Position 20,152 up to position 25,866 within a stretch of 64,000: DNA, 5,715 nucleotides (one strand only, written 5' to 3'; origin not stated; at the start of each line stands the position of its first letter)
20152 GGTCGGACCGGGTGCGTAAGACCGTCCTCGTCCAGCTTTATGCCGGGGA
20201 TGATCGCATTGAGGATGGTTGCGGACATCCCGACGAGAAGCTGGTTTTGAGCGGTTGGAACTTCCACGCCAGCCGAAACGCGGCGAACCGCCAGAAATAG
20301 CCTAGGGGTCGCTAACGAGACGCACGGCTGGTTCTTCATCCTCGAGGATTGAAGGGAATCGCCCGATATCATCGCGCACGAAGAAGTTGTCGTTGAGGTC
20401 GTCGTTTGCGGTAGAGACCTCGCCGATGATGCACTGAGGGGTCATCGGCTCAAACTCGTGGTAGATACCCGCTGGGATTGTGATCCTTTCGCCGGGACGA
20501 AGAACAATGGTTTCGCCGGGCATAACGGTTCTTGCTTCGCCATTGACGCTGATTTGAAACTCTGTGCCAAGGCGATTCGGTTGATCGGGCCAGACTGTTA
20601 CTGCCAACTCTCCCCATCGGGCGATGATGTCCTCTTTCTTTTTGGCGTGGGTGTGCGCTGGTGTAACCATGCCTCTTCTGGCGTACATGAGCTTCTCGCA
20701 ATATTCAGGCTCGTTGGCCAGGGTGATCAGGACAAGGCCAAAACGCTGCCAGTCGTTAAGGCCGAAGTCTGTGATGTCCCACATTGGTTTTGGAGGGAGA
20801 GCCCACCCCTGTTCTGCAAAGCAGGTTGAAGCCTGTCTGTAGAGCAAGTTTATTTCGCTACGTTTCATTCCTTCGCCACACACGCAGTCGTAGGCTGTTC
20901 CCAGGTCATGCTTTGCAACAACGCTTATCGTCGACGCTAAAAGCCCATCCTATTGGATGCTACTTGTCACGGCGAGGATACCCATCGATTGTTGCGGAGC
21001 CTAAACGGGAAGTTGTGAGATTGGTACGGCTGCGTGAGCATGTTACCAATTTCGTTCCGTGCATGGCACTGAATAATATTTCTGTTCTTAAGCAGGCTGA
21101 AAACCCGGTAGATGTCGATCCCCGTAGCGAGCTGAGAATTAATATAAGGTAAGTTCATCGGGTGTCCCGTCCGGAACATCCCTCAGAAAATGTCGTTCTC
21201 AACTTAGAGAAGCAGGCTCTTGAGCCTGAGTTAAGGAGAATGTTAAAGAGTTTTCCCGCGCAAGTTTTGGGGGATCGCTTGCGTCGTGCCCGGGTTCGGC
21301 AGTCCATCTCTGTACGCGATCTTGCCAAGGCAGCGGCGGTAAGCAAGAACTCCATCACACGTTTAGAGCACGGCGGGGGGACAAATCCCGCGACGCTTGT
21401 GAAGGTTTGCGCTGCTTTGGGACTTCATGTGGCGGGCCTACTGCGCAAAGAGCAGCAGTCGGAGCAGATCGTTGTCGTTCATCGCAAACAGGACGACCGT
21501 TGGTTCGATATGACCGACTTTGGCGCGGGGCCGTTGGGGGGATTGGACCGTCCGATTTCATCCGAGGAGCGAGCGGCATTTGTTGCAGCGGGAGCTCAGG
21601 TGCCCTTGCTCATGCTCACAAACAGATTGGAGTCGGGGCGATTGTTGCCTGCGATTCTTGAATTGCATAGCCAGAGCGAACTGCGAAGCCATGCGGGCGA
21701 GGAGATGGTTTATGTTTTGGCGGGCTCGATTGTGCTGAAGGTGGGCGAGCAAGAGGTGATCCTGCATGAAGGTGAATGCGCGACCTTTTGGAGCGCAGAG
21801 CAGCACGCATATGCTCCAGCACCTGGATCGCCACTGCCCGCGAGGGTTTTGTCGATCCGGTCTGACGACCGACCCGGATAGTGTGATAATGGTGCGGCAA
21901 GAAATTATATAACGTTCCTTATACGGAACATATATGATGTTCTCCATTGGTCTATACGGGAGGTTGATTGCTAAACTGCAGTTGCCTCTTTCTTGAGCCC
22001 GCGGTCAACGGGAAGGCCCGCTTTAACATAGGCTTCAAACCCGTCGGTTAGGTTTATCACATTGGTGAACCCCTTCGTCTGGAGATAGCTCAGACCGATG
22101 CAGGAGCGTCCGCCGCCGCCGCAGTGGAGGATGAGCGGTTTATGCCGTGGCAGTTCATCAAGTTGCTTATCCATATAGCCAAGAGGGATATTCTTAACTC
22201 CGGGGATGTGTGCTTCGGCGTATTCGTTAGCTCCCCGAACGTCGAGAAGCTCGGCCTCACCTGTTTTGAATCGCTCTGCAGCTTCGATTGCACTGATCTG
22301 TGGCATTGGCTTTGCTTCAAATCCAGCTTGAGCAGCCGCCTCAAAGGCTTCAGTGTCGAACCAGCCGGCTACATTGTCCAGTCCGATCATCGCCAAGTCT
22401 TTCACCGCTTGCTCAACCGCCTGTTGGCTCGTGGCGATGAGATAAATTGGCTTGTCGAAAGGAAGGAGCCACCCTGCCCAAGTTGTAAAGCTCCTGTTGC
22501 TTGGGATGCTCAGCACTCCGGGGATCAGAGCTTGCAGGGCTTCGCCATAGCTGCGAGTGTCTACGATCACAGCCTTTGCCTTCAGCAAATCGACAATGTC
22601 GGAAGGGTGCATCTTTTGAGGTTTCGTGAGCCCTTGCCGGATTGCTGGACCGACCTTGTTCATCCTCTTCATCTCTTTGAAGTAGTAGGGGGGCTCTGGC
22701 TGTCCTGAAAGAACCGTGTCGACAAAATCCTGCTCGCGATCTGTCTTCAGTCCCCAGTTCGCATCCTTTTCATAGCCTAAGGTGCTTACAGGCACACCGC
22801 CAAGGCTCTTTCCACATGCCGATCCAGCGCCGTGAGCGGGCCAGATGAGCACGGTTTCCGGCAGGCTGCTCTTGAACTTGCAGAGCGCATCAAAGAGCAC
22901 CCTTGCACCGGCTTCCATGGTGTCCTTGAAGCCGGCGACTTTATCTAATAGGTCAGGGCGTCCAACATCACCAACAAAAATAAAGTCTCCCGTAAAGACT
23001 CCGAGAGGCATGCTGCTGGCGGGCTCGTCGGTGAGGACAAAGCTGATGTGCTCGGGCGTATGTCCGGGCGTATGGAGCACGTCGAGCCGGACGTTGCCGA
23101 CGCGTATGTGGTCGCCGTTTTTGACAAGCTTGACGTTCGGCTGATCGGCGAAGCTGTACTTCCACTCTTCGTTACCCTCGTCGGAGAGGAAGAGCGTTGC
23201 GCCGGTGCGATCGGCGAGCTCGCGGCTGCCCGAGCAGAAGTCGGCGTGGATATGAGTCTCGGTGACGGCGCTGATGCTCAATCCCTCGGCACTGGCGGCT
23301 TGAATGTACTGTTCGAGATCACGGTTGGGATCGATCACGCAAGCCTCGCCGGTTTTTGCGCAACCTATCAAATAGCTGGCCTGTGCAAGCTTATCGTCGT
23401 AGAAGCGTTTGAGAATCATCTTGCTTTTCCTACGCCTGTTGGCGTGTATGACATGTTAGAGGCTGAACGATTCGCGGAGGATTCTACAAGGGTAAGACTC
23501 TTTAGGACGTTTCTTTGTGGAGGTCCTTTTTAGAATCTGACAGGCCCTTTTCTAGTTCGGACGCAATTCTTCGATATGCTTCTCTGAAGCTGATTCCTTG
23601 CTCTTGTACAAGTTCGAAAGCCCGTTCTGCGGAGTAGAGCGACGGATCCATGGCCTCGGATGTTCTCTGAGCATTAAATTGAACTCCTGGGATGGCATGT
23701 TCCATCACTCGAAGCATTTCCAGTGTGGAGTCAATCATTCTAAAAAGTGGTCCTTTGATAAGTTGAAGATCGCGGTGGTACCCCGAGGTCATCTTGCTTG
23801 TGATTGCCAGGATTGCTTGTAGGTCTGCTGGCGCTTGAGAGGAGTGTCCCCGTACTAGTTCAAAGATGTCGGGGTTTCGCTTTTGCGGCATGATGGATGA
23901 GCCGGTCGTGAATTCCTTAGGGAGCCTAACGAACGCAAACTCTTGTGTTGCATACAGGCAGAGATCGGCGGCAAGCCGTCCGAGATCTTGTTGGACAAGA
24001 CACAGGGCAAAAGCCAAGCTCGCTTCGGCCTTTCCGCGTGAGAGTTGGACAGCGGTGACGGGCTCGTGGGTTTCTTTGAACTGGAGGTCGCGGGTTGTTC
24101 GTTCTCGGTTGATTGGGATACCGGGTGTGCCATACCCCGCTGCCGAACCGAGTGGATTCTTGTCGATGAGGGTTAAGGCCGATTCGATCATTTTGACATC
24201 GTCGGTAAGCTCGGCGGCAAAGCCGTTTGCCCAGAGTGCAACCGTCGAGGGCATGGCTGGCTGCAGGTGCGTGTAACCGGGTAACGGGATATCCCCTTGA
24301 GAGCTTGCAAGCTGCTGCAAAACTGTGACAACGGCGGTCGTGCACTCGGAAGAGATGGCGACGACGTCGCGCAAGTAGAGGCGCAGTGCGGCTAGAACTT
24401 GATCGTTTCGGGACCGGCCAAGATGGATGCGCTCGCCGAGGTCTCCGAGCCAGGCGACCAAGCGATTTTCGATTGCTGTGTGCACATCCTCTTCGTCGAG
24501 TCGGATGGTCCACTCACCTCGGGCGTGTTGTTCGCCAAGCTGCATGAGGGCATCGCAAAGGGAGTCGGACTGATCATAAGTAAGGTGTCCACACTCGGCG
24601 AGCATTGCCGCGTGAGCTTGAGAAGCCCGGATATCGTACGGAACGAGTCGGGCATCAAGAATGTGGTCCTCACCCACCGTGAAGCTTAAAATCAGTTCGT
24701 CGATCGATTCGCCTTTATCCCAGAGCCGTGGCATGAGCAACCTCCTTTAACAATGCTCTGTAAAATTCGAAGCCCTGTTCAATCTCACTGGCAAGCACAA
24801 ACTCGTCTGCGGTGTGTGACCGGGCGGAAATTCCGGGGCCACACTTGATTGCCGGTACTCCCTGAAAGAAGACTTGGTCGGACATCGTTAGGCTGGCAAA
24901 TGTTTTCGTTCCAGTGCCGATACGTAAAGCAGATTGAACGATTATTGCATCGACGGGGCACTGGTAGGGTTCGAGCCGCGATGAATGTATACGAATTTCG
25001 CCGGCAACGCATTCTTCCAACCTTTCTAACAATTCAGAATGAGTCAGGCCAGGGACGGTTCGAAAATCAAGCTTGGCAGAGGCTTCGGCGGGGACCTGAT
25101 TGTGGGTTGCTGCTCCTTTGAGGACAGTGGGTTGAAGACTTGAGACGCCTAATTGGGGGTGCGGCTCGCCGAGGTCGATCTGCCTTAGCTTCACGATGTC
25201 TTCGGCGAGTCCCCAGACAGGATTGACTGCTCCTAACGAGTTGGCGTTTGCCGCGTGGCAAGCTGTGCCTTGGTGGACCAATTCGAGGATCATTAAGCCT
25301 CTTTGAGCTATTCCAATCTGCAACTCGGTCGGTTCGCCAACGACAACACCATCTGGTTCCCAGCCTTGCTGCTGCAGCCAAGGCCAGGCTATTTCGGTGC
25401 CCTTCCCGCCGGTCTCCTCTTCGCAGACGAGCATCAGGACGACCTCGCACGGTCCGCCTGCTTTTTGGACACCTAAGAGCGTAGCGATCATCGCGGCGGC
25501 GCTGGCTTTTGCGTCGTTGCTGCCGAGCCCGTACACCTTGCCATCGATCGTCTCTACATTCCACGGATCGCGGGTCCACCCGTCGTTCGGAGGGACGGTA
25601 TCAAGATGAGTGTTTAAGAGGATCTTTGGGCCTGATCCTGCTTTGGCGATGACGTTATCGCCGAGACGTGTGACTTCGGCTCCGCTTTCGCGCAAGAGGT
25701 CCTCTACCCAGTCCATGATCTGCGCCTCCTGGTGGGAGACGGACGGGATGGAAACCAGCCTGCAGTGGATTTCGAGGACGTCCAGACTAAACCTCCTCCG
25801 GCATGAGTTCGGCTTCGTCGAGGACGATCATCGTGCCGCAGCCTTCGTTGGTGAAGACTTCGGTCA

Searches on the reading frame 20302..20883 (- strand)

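Call 34: search_protein_families(library=pfam, proteins=[window:20302-20883:-], max_evalue=0.0001)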
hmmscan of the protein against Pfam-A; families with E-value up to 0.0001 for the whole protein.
window:20302-20883:- (193 aa): 2 families
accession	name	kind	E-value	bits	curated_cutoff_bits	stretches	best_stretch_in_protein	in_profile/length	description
PF07385.18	Lyx_isomer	-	1.1e-48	165.8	20.8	1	35-192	52-221/222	D-lyxose isomerase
PF07883.17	Cupin_2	-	5.8e-05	23.2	27.2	0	107-145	19-57/70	Cupin domain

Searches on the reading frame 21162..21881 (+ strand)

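Call 34: search_protein_families(library=pfam, proteins=[window:21162-21881:+], max_evalue=0.0001)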
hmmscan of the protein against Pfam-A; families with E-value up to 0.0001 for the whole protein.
window:21162-21881:+ (239 aa): 5 families
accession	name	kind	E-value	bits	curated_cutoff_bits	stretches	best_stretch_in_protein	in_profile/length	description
PF07883.17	Cupin_2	-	8.6e-11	41.8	27.2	1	171-232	10-69/70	Cupin domain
PF13560.12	HTH_31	-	4.7e-08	33.7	27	1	36-90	2-58/64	Helix-turn-helix domain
PF01381.28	HTH_3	-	1.1e-07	32.2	23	1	40-91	1-53/55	Helix-turn-helix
PF13443.12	HTH_26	-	4.9e-06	27.1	22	1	39-94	1-58/63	Cro/C1-type HTH DNA-binding domain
PF02311.25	AraC_binding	-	7.4e-05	22.9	21.1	0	175-235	19-79/135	AraC-like ligand binding domain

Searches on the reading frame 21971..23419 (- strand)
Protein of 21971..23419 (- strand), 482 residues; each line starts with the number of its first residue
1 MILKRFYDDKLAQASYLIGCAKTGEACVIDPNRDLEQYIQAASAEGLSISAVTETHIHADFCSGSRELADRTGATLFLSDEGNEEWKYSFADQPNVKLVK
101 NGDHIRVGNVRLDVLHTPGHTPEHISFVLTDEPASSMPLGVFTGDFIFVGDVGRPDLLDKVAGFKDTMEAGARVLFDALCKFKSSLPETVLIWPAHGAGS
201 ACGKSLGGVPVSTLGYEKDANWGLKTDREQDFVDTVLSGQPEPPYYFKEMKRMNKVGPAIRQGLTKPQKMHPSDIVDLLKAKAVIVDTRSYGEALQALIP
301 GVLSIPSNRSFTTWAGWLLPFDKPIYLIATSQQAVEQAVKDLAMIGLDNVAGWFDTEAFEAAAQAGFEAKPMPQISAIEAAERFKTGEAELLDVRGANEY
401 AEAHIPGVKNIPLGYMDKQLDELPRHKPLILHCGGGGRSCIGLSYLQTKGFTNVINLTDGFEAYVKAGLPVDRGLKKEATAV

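Call 35: search_protein_families(library=pfam, proteins=[window:21971-23419:-], max_evalue=0.0001)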
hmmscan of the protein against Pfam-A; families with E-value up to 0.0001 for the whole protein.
window:21971-23419:- (482 aa): 2 families
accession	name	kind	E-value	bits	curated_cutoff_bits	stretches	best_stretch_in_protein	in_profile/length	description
PF00581.25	Rhodanese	-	1.1e-21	77.6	22.2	1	378-466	3-101/102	Rhodanese-like domain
PF00753.33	Lactamase_B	-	5.5e-15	56.3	22.7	1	11-173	4-175/196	Metallo-beta-lactamase superfamily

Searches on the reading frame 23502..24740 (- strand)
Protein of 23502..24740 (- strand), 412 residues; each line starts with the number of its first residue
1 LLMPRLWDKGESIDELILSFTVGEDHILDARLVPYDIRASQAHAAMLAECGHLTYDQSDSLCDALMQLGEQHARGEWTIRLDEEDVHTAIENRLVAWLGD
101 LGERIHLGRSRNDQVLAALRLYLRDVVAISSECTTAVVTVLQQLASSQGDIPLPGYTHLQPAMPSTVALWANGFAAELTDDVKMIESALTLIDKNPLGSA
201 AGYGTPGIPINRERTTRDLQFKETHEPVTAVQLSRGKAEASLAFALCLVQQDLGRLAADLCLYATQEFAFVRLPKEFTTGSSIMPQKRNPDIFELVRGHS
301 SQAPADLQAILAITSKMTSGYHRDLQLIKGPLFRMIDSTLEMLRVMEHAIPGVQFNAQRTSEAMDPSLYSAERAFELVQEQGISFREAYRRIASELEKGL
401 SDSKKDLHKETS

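Call 4: search_protein_families(library=pfam, proteins=[window:23502-24740:-], max_evalue=0.01)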
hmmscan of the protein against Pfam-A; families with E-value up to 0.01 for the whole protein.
window:23502-24740:- (412 aa): 2 families
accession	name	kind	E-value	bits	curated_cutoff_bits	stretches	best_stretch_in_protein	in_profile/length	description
PF00206.25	Lyase_1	-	7.3e-48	164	27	1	24-303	16-310/312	Lyase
PF24502.1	Ig_TMEM131homol_3rd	-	0.0026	18.7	27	0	341-372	34-65/97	TMEM131 homolog third Ig-like domain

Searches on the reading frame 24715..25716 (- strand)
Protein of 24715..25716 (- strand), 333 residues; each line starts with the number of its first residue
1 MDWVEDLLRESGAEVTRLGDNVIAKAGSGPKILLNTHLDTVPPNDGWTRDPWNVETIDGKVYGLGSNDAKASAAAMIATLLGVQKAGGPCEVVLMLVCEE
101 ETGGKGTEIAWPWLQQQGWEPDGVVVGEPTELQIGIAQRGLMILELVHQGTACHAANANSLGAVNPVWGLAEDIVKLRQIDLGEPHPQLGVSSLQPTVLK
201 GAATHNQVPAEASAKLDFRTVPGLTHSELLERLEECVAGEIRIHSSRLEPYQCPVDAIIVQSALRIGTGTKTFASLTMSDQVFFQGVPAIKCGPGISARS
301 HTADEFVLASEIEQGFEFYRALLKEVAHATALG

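Call 4: search_protein_families(library=pfam, proteins=[window:24715-25716:-], max_evalue=0.01)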
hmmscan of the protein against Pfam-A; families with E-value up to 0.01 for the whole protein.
window:24715-25716:- (333 aa): 2 families
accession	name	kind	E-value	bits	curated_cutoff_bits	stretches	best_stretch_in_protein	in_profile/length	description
PF01546.33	Peptidase_M20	-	7.2e-26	91.8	24.6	1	33-324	1-205/206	Peptidase family M20/M25/M40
PF07687.19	M20_dimer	-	4.3e-11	43.2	21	1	136-238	1-100/107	Peptidase dimerisation domain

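Call 5: search_protein_families(library=ncbifam, proteins=[window:24715-25716:-], max_evalue=0.01)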
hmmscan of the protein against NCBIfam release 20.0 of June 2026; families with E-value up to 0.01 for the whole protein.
window:24715-25716:- (333 aa): 48 families (the best 25 are shown)
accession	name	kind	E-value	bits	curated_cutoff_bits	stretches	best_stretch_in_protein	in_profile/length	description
NF006399.0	PRK08651.1-2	equivalog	2.9e-40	138.5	381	2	20-180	55-216/405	succinyl-diaminopimelate desuccinylase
NF005710.0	PRK07522.1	subfamily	7.8e-40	137.2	412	1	2-327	33-389/391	acetylornithine deacetylase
TIGR01910.1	DapE-ArgE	subfamily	2.8e-36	125.5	217.6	1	5-312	28-367/373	ArgE/DapE family deacylase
NF006402.0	PRK08651.1-5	equivalog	1.6e-35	122.8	369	1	13-313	39-354/369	succinyl-diaminopimelate desuccinylase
TIGR01892.1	AcOrn-deacetyl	equivalog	1.2e-33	116.7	297.7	1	2-321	22-363/365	acetylornithine deacetylase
NF009557.0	PRK13009.1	equivalog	3.6e-32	111.9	284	1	4-327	29-375/377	succinyl-diaminopimelate desuccinylase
NF003474.0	PRK05111.1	equivalog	1.7e-31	109.5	460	1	19-325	61-379/383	acetylornithine deacetylase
NF009555.0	PRK13004.1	equivalog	1.9e-31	109.4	321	1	21-236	60-278/399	YgeY family selenium metabolism-linked hydrolase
TIGR01900.1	dapE-gram_pos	equivalog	8.6e-31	107.1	304.2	1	2-323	27-350/351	succinyl-diaminopimelate desuccinylase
NF006365.0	PRK08588.1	subfamily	9.7e-29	100.8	289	1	19-323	53-377/383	succinyl-diaminopimelate desuccinylase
NF006439.0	PRK08737.1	equivalog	1.8e-27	96.4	345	1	3-320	35-358/364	acetylornithine deacetylase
TIGR01246.1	dapE_proteo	equivalog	8.7e-24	84.2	361.8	1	23-325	49-369/370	succinyl-diaminopimelate desuccinylase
NF006400.0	PRK08651.1-3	equivalog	2.9e-23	82.3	374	1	22-328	75-408/410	succinyl-diaminopimelate desuccinylase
TIGR03526.1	selenium_YgeY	hypoth_equivalog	1.6e-22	79.9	321.5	1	21-236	58-276/395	YgeY family selenium metabolism-linked hydrolase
TIGR01902.1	dapE-lys-deAc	subfamily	1e-21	77.6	163.1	1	19-326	39-337/340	N-acetyl-ornithine/N-acetyl-lysine deacetylase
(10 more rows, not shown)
